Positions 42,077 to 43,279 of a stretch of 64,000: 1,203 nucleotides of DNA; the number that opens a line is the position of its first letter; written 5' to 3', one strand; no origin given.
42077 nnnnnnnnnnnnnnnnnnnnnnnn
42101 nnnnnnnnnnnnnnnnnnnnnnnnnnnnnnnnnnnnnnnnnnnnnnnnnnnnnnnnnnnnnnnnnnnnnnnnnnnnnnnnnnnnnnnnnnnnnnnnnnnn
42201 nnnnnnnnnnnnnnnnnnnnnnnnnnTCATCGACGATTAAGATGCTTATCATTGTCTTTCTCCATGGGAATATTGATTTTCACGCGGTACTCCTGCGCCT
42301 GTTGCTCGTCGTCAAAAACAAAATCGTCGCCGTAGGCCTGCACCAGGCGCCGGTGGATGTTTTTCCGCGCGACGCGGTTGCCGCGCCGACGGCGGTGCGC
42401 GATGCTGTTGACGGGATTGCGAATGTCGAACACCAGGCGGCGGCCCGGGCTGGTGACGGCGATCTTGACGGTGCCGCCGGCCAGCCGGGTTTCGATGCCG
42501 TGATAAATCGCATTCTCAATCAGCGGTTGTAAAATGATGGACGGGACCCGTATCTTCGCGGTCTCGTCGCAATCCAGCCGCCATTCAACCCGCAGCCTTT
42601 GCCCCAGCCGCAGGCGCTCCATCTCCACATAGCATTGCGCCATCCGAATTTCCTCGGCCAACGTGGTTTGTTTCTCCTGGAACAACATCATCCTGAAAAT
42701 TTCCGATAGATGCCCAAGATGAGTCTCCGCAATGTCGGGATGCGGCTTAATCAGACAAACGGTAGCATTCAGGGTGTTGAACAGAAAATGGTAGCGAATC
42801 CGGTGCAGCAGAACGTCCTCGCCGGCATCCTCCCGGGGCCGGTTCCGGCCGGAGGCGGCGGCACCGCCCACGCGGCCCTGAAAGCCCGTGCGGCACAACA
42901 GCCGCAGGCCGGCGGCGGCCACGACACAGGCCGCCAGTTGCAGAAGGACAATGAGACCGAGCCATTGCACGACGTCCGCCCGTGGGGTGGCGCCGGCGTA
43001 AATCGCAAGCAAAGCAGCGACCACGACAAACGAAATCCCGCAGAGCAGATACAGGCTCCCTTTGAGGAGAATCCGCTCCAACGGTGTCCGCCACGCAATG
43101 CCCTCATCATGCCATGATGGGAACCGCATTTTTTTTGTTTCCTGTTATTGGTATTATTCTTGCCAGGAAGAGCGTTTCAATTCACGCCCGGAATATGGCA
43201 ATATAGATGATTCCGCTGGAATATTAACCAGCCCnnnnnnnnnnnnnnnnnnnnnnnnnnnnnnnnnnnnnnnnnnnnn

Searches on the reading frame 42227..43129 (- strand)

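Call 6: search_protein_families(library=pfam, proteins=[window:42227-43129:-], max_evalue=0.1)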
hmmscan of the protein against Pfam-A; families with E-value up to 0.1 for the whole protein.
window:42227-43129:- (300 aa): 1 family
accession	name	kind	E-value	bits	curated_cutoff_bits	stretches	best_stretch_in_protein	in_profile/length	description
PF06580.19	His_kinase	-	1.6e-15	57.6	25.2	1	107-179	6-81/81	Histidine kinase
